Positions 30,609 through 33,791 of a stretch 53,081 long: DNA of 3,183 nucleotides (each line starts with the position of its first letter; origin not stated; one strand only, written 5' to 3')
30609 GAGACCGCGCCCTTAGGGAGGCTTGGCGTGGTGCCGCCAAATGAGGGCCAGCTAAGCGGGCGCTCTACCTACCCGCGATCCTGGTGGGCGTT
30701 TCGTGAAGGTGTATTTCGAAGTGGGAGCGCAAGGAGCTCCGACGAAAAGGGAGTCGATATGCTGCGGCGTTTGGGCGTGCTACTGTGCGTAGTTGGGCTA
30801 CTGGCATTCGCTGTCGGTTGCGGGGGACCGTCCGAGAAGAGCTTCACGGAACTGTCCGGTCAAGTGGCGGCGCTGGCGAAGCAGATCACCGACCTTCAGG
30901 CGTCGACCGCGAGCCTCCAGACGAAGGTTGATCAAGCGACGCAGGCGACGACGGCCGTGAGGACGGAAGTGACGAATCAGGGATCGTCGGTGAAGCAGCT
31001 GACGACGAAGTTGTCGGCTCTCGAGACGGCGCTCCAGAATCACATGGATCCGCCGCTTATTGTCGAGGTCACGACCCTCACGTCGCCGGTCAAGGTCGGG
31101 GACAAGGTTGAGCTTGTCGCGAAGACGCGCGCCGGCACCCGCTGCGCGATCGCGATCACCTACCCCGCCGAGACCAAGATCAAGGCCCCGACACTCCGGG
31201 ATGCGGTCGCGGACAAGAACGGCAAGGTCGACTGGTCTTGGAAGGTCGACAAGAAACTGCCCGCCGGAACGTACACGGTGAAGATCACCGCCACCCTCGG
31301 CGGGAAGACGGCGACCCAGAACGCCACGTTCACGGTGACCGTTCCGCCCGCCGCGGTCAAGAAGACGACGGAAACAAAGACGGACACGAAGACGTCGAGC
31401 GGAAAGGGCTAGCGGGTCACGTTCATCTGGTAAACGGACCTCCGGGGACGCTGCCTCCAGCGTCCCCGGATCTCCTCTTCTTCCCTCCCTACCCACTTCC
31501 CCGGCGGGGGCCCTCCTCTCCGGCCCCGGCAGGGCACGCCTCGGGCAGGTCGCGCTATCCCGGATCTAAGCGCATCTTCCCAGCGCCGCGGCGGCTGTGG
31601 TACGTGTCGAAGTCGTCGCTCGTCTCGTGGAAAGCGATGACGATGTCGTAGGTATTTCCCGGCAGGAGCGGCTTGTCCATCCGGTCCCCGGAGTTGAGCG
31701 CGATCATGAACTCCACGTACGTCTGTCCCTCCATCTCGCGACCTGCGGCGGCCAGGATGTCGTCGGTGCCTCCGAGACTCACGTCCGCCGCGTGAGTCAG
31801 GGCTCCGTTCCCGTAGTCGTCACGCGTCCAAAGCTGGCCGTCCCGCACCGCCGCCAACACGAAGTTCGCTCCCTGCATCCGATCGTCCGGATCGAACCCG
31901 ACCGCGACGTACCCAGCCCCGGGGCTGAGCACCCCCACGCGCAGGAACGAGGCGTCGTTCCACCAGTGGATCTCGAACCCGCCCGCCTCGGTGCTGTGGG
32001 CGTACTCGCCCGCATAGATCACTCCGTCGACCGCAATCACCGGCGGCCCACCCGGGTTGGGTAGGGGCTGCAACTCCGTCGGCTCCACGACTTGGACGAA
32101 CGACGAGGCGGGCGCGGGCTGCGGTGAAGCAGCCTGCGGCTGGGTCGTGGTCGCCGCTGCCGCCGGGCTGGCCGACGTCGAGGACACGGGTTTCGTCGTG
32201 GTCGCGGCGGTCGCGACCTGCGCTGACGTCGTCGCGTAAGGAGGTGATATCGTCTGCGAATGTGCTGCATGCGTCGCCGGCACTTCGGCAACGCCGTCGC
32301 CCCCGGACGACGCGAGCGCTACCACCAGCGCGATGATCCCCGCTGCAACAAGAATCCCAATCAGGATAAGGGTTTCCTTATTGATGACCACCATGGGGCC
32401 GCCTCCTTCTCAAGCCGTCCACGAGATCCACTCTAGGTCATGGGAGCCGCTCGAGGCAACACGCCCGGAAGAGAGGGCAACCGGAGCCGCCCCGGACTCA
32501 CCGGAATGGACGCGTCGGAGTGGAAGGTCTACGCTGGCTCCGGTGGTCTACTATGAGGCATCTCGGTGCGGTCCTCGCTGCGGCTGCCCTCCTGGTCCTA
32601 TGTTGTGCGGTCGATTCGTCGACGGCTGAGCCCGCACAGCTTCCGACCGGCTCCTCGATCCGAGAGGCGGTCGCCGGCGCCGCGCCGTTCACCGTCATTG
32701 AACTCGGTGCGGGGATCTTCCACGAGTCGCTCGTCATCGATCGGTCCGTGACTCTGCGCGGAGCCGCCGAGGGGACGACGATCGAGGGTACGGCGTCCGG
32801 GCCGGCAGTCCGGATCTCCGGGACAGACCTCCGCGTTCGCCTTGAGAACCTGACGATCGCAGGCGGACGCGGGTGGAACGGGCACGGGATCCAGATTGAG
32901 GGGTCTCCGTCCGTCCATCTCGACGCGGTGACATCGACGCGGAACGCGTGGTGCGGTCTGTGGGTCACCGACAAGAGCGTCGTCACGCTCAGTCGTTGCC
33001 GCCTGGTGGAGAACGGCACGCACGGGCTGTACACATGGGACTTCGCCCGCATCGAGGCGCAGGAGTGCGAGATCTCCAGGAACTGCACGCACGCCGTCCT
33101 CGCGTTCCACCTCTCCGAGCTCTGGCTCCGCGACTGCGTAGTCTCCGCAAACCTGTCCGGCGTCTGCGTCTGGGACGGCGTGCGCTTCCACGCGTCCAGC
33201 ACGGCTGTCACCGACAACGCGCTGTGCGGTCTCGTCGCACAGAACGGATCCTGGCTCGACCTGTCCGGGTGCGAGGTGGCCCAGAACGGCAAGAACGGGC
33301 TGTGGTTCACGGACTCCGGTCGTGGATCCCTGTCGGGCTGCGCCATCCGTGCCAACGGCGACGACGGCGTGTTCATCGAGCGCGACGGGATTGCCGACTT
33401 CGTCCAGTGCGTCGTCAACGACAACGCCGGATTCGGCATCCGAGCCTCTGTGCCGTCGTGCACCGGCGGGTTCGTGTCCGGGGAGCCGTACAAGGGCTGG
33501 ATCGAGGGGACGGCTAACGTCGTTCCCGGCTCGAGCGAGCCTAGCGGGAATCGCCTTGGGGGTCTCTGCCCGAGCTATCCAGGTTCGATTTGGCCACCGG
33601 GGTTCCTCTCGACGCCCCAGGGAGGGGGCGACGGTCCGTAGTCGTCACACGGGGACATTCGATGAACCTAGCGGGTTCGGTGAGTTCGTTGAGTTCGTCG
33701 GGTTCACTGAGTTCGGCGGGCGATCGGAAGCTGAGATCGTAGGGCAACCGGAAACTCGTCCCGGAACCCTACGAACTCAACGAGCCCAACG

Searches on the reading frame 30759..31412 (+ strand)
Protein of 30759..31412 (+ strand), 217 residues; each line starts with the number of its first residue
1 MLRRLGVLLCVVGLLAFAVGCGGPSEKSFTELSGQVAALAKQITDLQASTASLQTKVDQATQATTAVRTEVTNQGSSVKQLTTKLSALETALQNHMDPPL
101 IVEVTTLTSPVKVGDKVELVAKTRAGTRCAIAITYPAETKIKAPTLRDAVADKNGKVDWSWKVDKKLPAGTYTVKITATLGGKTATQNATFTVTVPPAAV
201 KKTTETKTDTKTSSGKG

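Call 4: search_protein_families(library=ncbifam, proteins=[window:30759-31412:+], max_evalue=0.01)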
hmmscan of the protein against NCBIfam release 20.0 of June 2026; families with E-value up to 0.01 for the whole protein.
window:30759-31412:+ (217 aa): 13 families
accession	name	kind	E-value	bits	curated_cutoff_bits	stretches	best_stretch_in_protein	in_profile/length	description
TIGR02168.1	SMC_prok_B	equivalog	0.00015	19.6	567.35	1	26-99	434-507/1181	chromosome segregation protein SMC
NF058595.1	invert_tail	domain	0.00054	20.3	37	1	168-193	87-112/113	lipo-invert putative C-terminal anchoring domain-containing protein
TIGR04523.1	Mplasa_alph_rch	subfamily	0.0017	16.3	270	1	26-94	334-402/745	helix-rich protein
NF043058.1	T4SS_LegC2C7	subfamily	0.0022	17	350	1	27-93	143-209/348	LegC2/C7 family Dot/Icm T4SS effector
NF040598.1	Ala_zip_lipo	subfamily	0.0027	18.2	43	1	7-66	4-68/90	Lpp/OprI family alanine-zipper lipoprotein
NF047706.1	LIC12611_phage_tail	subfamily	0.0042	15.9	480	1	25-94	16-85/628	LIC12611 family phage tail protein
NF004453.0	PRK05786.1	equivalog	0.0055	16.3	243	1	44-127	60-141/238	3-ketoacyl-(acyl-carrier-protein) reductase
NF038218.1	IcmG_DotF_IVB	equivalog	0.0058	16.3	200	1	32-87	136-191/266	type IVB secretion system protein IcmG/DotF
NF053532.1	lipo_SCO4651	subfamily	0.0066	16.1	65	1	3-84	1-79/277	SCO4651 family lipoprotein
TIGR02169.1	SMC_prok_A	equivalog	0.0066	14.1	729.4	1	31-93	873-935/1165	chromosome segregation protein SMC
TIGR04211.1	SH3_and_anchor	equivalog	0.0077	15.9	65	0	33-94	65-126/198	TIGR04211 family SH3 domain-containing protein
TIGR04320.1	Surf_Exclu_PgrA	domain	0.009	15.4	70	0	34-92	256-314/360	SEC10/PgrA surface exclusion domain-containing protein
NF038350.1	taxis_HmpF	equivalog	0.0094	14.4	200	0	32-93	464-525/553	pilus motility taxis protein HmpF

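Call 5: search_protein_families(library=pfam, proteins=[window:30759-31412:+], max_evalue=0.01)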
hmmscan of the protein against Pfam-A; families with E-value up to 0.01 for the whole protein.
window:30759-31412:+ (217 aa): 13 families
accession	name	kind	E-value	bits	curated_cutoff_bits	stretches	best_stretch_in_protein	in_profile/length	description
PF08614.16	ATG16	-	3.6e-05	24.5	33.7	1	26-95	73-142/200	Autophagy protein 16 (ATG16)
PF09728.14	Taxilin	-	5.4e-05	23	30.3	1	25-91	229-295/302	Myosin-like coiled-coil protein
PF24555.1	CC4_CEP85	-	0.00011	23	27.3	1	38-98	20-80/85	Centrosomal protein of 85 kDa-like, CC4 coiled-coil domain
PF04513.17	Baculo_PEP_C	-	0.00048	20.6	38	1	30-94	48-110/140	Baculovirus polyhedron envelope protein, PEP, C terminus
PF06008.19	Laminin_I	-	0.00078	19.7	34.6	1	24-99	44-116/259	Laminin Domain I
PF11797.14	WxLIP_HBD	-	0.00095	19.6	28.9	0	164-195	99-130/138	WxL Interacting Protein, host binding domain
PF06009.19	Laminin_II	-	0.0012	19.3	33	1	30-93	13-83/138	Laminin Domain II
PF24695.1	PITM1-3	-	0.0014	19.3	27.7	1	145-179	52-86/98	PITM 1-3, beta-sandwich domain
PF19077.6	Big_13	-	0.0047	17.8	27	1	151-194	56-99/102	Bacterial Ig-like domain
PF14362.11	DUF4407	-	0.0059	16.4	31.3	1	29-94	136-202/297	Domain of unknown function (DUF4407)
PF13860.13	FlgD_ig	-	0.006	17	27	1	150-181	43-78/79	FlgD Ig-like domain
PF07889.17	DUF1664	-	0.0062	17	34.6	0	31-90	63-122/124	Protein of unknown function (DUF1664)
PF15960.10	DUF4763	-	0.0062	16.2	30.1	1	41-96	92-147/236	Domain of unknown function (DUF4763)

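Call 43: search_protein_families(library=padloc, proteins=[window:30759-31412:+], max_evalue=0.01)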
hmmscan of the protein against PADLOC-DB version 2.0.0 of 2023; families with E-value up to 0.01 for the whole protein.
window:30759-31412:+ (217 aa): 2 families
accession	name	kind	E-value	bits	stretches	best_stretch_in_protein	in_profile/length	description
PDLC03864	LmuB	-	0.001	15.7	1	27-121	411-506/657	-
PDLC00580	JetC3|JetC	-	0.0059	12.9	1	27-148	368-485/1068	DUF3584 domain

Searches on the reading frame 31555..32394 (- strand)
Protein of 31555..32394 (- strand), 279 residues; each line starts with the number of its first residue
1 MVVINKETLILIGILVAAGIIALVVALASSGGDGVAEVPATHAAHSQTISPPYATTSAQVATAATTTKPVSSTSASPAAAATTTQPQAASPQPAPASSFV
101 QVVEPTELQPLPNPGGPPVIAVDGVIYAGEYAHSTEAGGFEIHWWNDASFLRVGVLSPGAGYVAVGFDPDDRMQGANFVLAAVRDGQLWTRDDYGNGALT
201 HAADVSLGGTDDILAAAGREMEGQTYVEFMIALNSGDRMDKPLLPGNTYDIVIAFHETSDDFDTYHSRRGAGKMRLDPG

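Call 4: search_protein_families(library=ncbifam, proteins=[window:31555-32394:-], max_evalue=0.01)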
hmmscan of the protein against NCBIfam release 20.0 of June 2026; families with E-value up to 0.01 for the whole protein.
window:31555-32394:- (279 aa): 0 families

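Call 5: search_protein_families(library=pfam, proteins=[window:31555-32394:-], max_evalue=0.01)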
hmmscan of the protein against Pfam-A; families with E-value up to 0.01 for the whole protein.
window:31555-32394:- (279 aa): 1 family
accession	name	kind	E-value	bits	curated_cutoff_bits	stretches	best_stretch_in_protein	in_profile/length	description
PF03351.22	DOMON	-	9.9e-12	45.6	32.7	1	148-256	15-124/124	DOMON domain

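Call 43: search_protein_families(library=padloc, proteins=[window:31555-32394:-], max_evalue=0.01)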
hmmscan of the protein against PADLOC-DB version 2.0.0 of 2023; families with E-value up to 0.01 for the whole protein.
window:31555-32394:- (279 aa): 1 family
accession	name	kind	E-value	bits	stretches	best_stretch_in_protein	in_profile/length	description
PDLC04061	PD-T4-6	-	0.0047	14.5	1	13-99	363-450/510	-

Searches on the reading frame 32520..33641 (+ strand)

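Call 5: search_protein_families(library=pfam, proteins=[window:32520-33641:+], max_evalue=0.01)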
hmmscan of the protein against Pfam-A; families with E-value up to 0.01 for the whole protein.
window:32520-33641:+ (373 aa): 2 families
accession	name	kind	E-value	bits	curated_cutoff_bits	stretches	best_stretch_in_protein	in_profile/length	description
PF13229.12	Beta_helix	-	5.1e-23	81.9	25.9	2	205-308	15-119/158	Right handed beta helix region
PF05048.19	NosD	-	2.2e-09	37.5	23.6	2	203-307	51-153/212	Periplasmic copper-binding protein (NosD)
